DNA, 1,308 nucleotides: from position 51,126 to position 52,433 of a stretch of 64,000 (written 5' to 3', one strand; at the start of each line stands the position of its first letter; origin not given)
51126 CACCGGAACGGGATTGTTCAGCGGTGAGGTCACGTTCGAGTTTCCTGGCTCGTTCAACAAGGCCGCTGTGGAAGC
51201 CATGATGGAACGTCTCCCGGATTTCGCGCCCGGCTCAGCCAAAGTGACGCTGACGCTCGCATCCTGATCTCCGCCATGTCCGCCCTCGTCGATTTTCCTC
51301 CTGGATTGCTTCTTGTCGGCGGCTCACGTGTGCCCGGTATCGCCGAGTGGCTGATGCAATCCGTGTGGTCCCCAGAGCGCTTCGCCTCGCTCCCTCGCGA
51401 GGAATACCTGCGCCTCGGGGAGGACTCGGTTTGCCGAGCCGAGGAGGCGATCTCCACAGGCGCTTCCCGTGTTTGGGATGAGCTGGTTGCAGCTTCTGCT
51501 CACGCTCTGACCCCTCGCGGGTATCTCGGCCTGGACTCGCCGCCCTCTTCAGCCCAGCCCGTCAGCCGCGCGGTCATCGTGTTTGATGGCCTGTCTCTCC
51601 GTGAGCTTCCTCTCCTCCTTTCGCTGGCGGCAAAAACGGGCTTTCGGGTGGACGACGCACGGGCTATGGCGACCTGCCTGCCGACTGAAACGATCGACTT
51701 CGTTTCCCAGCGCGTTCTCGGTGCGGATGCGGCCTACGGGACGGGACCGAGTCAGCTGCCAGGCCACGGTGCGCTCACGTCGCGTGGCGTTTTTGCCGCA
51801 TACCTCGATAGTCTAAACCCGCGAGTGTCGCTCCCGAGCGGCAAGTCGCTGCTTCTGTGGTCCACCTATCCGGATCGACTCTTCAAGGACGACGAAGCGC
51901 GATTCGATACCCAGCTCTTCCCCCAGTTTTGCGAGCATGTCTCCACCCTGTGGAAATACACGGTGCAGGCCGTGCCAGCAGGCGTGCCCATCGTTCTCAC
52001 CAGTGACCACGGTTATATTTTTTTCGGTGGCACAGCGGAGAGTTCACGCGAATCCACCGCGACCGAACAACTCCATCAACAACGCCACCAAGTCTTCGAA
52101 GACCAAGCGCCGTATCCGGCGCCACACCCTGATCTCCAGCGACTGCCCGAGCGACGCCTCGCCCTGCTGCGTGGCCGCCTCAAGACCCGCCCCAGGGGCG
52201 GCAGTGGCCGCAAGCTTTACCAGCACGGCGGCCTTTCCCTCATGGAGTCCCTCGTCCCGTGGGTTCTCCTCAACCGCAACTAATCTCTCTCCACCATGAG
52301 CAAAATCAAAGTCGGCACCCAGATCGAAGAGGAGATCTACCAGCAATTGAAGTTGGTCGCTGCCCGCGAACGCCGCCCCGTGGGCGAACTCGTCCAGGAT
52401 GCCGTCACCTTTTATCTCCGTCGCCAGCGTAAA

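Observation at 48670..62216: Eleven-gene, translationally coupled BREX-type-3-like operon with non-canonical composition and order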

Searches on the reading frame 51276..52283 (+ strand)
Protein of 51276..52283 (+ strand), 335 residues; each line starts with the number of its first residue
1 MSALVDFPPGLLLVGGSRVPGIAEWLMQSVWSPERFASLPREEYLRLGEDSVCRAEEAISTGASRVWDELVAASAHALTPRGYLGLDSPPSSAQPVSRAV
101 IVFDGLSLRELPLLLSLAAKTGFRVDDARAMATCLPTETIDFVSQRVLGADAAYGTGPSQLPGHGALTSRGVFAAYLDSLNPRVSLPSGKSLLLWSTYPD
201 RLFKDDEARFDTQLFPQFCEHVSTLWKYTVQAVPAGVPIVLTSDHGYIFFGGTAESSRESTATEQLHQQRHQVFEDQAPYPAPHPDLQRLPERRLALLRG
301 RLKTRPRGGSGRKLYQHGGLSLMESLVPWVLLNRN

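Call 5: search_protein_families(library=pfam, proteins=[window:51276-52283:+], max_evalue=0.01)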
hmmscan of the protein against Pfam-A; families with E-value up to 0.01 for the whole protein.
window:51276-52283:+ (335 aa): 0 families

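Call 6: search_protein_families(library=padloc, proteins=[window:51276-52283:+], max_evalue=0.01)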
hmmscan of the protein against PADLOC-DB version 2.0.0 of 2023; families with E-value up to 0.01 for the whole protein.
window:51276-52283:+ (335 aa): 2 families
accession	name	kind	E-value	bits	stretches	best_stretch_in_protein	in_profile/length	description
PDLC02566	PglZ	-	0.0032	13.7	1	239-333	589-678/774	PglZ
PDLC02545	PglZ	-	0.005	13.3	1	239-333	541-636/750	PglZ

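Call 7: search_protein_families(library=ncbifam, proteins=[window:51276-52283:+], max_evalue=0.01)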
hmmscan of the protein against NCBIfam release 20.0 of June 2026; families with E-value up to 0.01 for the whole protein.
window:51276-52283:+ (335 aa): 2 families
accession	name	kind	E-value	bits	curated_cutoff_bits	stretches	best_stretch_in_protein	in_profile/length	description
NF033446.0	BREX_PglZ_2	exception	0.00062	18.1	200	1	220-333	616-722/890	BREX-2 system phosphatase PglZ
NF033450.1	BREX_PglZ_1_B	equivalog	0.0091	14.1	400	0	233-330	579-672/675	BREX-1 system phosphatase PglZ type B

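Call 19: find_homologous_proteins(query=window:51276-52283:+, max_evalue=0.001)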
Query window:51276-52283:+ (335 aa): 119 proteins with E <= 0.001 among 8000 candidates.
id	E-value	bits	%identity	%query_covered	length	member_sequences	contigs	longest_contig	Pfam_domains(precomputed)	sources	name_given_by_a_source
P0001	7.7e-211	718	95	100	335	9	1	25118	-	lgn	-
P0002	2.8e-196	670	88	100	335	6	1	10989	-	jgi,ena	-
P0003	5.4e-188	643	83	100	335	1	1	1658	-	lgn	-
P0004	1.8e-183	628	84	100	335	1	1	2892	-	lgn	-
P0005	2.5e-178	611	81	100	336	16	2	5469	-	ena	-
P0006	4.8e-172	590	78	100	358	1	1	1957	PF08665.18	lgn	-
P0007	4.8e-169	580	77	100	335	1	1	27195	-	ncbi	-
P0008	3.3e-167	574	77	100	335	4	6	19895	PF08665.18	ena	-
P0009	7.6e-166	570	76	100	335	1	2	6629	-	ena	-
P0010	1.5e-164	566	75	100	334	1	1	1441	-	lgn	-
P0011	3.0e-162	558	73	99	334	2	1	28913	-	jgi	jgi:hypothetical protein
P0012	4.3e-162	557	74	100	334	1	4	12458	-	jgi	jgi:hypothetical protein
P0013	1.4e-161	556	73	99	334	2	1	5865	-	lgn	-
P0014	1.4e-161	556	74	99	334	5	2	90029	PF08665.18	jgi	jgi:hypothetical protein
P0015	2.4e-161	555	74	100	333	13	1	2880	PF08665.18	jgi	jgi:hypothetical protein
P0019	4.4e-154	531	70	99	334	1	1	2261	PF08665.18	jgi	jgi:hypothetical protein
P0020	1.2e-153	530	72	99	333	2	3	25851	PF08665.18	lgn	-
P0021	2.0e-153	529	70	99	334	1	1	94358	PF08665.18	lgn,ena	-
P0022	3.7e-144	499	67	99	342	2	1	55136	PF08665.18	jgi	jgi:hypothetical protein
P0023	3.0e-133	463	65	99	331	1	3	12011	PF08665.18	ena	-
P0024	7.6e-109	382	57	98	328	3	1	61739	-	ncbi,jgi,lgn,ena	ncbi:MAG: hypothetical protein WC003_02905 [Terrimicrobiaceae bacterium]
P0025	7.0e-107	376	56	99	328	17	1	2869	PF08665.18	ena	-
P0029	4.3e-105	370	56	97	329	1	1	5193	PF08665.18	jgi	-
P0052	8.7e-101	356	53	98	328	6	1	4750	PF08665.18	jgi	jgi:hypothetical protein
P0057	2.9e-100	354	53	99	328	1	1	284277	-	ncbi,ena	-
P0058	3.7e-100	354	54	99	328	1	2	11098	PF08665.18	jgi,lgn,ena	-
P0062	9.2e-100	353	55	98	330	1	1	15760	PF08665.18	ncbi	-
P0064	1.4e-99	352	52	98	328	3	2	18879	PF08665.18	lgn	-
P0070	2.8e-98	348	53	99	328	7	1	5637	PF08665.18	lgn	-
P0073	8.1e-98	346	53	99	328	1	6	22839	PF08665.18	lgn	-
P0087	1.3e-95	339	52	98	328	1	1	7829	PF08665.18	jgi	jgi:hypothetical protein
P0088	3.1e-95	338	53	99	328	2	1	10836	PF08665.18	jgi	-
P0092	1.6e-94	335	51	100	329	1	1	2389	PF08665.18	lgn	-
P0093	3.6e-94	334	52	98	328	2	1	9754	PF08665.18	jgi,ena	-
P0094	5.1e-94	334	52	98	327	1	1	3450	PF08665.18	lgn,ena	-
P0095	7.1e-94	333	50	99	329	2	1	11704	PF08665.18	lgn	-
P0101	3.6e-90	321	51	99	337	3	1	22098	PF08665.18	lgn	-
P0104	1.9e-77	279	56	76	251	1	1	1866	PF08665.18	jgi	jgi:hypothetical protein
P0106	9.5e-73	264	43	96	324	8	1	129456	PF08665.18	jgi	jgi:hypothetical protein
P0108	1.8e-60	223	40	97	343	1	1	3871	PF08665.18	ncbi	-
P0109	2.4e-60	223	39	95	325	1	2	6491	PF08665.18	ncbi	-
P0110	1.6e-59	220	38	95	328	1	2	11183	PF08665.18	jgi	jgi:hypothetical protein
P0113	8.5e-54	201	37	96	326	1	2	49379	-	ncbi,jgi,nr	ncbi:MAG: hypothetical protein JRK26_14320 [Deltaproteobacteria bacterium]|nr:hypothetical protein [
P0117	4.4e-46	176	37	95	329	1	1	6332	PF08665.18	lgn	-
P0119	5.1e-5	41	26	70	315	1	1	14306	PF08665.18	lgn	-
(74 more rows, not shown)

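Call 20: find_encoding_contigs(protein=P0001, flank=10000, max_places=2)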
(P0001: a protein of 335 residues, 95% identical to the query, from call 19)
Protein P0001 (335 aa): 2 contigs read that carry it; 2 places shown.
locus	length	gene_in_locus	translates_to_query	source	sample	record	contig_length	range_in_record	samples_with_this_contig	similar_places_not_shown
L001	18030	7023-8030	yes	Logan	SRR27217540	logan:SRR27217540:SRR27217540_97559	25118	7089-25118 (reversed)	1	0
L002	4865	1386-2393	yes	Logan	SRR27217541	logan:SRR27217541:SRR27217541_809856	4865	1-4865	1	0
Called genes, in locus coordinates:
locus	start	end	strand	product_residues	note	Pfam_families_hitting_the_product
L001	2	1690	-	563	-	?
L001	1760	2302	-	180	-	-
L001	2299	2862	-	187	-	-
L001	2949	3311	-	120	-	-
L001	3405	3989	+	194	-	-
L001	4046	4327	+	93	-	-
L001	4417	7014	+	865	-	-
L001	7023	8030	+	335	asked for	-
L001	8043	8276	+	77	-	-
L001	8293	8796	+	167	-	PF01850:PIN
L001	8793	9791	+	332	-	PF04326:SLFN_AlbA_2, PF18740:EC042_2821 (weak)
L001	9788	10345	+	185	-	PF08937:ThsB_TIR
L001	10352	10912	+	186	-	-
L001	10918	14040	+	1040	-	PF01555:N6_N4_Mtase (faint)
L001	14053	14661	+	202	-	PF08937:ThsB_TIR (weak), PF13676:TIR_2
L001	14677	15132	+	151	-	-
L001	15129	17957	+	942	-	PF00176:SNF2-rel_dom, PF00270:DEAD, PF04851:ResIII, PF13872:AAA_34 (faint), PF00271:Helicase_C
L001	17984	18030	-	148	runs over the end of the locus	PF13560:HTH_31 (faint)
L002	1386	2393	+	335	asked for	-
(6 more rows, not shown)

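Call 21: find_encoding_contigs(protein=P0007, flank=10000, max_places=2)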
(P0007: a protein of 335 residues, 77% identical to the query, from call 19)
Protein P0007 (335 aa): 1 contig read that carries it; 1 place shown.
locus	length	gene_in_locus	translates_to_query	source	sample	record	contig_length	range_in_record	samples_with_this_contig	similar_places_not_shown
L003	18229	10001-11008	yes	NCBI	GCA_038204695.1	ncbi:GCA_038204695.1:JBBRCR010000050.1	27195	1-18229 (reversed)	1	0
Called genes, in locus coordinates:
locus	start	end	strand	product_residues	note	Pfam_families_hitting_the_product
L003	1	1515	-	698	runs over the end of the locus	PF01432:Peptidase_M3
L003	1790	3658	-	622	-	PF01566:Nramp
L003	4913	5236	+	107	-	PF00391:PEP-utilizers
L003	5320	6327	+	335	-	PF17871:AAA_lid_9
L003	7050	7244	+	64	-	-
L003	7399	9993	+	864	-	-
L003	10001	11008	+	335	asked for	-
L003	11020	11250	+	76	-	-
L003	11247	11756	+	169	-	PF01850:PIN (weak)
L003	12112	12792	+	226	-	-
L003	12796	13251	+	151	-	-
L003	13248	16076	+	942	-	PF00176:SNF2-rel_dom, PF00270:DEAD, PF04851:ResIII, PF13872:AAA_34 (faint), PF00271:Helicase_C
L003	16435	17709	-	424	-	PF01609:DDE_Tnp_1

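Call 22: find_encoding_contigs(protein=P0021, flank=10000, max_places=2)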
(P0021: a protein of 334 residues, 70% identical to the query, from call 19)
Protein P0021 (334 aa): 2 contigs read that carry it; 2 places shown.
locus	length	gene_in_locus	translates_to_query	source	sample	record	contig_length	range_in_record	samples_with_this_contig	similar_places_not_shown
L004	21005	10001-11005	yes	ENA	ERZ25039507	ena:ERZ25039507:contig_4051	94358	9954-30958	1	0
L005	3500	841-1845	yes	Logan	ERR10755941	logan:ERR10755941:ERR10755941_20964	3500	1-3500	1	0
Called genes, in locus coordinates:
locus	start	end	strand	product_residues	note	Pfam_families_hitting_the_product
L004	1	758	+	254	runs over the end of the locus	PF00072:Response_reg, PF00196:GerE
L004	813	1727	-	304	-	PF02470:MlaD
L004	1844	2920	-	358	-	PF04403:PqiA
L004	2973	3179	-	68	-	-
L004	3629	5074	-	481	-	-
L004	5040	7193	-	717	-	PF13289:SIR2_2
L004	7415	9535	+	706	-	-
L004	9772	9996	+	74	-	-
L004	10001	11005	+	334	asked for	PF08665:PglZ (weak)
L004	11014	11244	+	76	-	-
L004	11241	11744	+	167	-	PF01850:PIN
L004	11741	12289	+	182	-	PF08937:ThsB_TIR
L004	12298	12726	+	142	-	-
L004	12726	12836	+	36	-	-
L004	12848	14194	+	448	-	PF06634:DUF1156 (weak), PF01555:N6_N4_Mtase (weak)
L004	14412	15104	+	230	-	-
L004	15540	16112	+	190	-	-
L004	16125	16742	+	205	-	PF13676:TIR_2 (weak)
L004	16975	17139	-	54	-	-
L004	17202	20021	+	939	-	PF00176:SNF2-rel_dom, PF00270:DEAD, PF04851:ResIII, PF13872:AAA_34 (weak), PF00271:Helicase_C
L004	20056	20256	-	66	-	PF07506:RepB (weak)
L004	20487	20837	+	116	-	-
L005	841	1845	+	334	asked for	PF08665:PglZ (weak)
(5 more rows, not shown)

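Call 23: find_encoding_contigs(protein=P0024, flank=10000, max_places=1)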
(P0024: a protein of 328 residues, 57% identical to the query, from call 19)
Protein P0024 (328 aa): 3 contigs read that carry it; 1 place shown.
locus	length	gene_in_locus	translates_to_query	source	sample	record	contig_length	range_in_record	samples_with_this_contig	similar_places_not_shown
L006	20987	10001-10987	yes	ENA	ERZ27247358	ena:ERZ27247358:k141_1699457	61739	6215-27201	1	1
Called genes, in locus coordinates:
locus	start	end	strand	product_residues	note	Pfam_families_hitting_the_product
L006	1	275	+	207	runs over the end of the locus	PF00625:Guanylate_kin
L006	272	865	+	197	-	PF02441:Flavoprotein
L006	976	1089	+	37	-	-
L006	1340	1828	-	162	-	-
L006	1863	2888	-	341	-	PF12127:FloA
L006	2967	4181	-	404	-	-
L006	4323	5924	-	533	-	PF01541:GIY-YIG, PF27096:UvrC_M, PF02151:UVR, PF08459:UvrC_RNaseH_dom, PF12826:HHH_2 (weak), PF14520:HHH_5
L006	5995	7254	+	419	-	-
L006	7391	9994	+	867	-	-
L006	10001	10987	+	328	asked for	-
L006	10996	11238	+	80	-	-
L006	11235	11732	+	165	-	PF01850:PIN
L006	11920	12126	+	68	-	-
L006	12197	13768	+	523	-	-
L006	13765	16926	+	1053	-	PF01555:N6_N4_Mtase (faint)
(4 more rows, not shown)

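Call 24: find_encoding_contigs(protein=P0057, flank=10000, max_places=1)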
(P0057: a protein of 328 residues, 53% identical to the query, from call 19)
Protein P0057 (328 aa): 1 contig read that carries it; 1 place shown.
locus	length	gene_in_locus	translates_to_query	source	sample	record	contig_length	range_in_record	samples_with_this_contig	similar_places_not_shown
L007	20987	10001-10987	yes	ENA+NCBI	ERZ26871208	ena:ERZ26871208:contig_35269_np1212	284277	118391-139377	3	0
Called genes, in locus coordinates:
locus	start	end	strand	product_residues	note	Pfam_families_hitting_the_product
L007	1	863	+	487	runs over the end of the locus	PF00078:RVT_1, PF08388:GIIM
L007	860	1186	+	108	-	-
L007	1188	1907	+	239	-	PF13646:HEAT_2 (faint)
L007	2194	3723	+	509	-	PF00370:FGGY_N, PF02782:FGGY_C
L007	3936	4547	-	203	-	PF08808:RES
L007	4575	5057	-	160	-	-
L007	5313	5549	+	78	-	-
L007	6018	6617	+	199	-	PF17761:DUF1016_N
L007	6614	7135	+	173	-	PF06250:YhcG_C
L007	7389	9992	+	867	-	-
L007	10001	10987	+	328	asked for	-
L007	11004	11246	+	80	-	-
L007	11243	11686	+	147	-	PF01850:PIN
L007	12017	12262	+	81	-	-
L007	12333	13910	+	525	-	-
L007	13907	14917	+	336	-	PF06634:DUF1156, PF01555:N6_N4_Mtase (weak)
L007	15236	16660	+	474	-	-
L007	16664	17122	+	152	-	-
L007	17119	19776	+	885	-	PF00176:SNF2-rel_dom, PF00270:DEAD (weak), PF04851:ResIII, PF00271:Helicase_C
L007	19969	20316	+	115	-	-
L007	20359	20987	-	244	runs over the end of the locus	-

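Call 25: find_encoding_contigs(protein=P0106, flank=10000, max_places=1)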
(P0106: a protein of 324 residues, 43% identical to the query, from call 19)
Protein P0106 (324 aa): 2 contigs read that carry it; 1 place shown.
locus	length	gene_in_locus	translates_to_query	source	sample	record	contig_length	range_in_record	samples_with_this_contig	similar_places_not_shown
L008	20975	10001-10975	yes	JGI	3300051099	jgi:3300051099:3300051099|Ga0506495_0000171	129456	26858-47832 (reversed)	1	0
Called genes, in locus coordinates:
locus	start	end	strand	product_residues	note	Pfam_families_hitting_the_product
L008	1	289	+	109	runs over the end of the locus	-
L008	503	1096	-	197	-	-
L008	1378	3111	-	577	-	PF01425:Amidase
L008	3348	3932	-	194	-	PF06966:DUF1295 (faint), PF04191:PEMT, PF04140:ICMT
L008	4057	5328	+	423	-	PF17761:DUF1016_N, PF06250:YhcG_C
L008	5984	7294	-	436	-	PF09903:DUF2130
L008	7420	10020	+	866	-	-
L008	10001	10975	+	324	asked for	PF08665:PglZ (faint)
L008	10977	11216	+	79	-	-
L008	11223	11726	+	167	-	PF01850:PIN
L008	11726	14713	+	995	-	PF06634:DUF1156 (weak), PF01555:N6_N4_Mtase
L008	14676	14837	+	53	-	-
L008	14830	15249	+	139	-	PF26277:DUF8076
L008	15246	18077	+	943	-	PF00176:SNF2-rel_dom, PF00270:DEAD, PF04851:ResIII, PF13872:AAA_34 (weak), PF00271:Helicase_C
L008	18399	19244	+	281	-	PF13489:Methyltransf_23 (weak), PF01209:Ubie_methyltran, PF08241:Methyltransf_11, PF08242:Methyltransf_12 (weak), PF13649:Methyltransf_25, PF13847:Methyltransf_31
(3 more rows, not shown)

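Call 26: find_encoding_contigs(protein=P0113, flank=10000, max_places=1)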
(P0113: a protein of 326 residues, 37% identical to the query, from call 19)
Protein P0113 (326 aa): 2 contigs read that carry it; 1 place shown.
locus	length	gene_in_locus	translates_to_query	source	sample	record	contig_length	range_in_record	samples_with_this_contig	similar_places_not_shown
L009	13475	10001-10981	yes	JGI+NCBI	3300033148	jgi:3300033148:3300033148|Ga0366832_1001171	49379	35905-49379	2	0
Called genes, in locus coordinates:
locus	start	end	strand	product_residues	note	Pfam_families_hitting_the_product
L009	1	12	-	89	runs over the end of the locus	PF13193:AMP-binding_C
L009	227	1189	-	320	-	PF02770:Acyl-CoA_dh_M, PF00441:Acyl-CoA_dh_1, PF08028:Acyl-CoA_dh_2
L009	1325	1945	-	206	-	PF01966:HD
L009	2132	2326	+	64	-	-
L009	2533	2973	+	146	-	PF19300:BPD_transp_1_N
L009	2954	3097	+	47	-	-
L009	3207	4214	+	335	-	PF00005:ABC_tran, PF08352:oligo_HPY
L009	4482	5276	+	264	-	PF00106:adh_short, PF08659:KR (weak), PF13561:adh_short_C2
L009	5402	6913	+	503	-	PF00501:AMP-binding, PF13193:AMP-binding_C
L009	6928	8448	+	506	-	PF00501:AMP-binding, PF13193:AMP-binding_C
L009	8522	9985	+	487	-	-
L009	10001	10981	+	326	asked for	-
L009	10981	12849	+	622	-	PF06634:DUF1156 (weak), PF01555:N6_N4_Mtase (faint), PF02086:MethyltransfD12 (faint)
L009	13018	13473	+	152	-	?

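Call 29: search_solved_structures(query=A1, max_evalue=1, show_alignments=2)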
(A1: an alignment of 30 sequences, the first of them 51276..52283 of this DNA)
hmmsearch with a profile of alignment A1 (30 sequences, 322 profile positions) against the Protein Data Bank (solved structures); distinct sequences matched with E-value up to 1: 9.
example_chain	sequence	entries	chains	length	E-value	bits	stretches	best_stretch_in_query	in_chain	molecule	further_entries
9nv3_C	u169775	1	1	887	2.7e-05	26.7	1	166-320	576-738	PglZ domain-containing protein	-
8ted_A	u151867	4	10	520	0.00023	23.6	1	223-321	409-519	Response regulator receiver protein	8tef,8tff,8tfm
8thp_A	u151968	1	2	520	0.00023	23.6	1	223-321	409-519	Response regulator receiver protein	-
8p6f_A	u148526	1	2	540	0.00025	23.4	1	223-321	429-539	Response regulator receiver domain-containing protein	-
7pv7_D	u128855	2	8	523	0.00064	22.1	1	299-321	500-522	Response regulator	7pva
7pvk_A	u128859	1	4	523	0.00065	22.1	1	299-321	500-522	Response regulator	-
9zn5_B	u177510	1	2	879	0.0075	18.6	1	183-320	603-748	PglZ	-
4zv6_B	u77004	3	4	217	0.42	12.9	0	65-117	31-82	Octarellin V.1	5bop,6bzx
8bau_A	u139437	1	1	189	0.6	12.3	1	18-70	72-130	NADAR domain-containing protein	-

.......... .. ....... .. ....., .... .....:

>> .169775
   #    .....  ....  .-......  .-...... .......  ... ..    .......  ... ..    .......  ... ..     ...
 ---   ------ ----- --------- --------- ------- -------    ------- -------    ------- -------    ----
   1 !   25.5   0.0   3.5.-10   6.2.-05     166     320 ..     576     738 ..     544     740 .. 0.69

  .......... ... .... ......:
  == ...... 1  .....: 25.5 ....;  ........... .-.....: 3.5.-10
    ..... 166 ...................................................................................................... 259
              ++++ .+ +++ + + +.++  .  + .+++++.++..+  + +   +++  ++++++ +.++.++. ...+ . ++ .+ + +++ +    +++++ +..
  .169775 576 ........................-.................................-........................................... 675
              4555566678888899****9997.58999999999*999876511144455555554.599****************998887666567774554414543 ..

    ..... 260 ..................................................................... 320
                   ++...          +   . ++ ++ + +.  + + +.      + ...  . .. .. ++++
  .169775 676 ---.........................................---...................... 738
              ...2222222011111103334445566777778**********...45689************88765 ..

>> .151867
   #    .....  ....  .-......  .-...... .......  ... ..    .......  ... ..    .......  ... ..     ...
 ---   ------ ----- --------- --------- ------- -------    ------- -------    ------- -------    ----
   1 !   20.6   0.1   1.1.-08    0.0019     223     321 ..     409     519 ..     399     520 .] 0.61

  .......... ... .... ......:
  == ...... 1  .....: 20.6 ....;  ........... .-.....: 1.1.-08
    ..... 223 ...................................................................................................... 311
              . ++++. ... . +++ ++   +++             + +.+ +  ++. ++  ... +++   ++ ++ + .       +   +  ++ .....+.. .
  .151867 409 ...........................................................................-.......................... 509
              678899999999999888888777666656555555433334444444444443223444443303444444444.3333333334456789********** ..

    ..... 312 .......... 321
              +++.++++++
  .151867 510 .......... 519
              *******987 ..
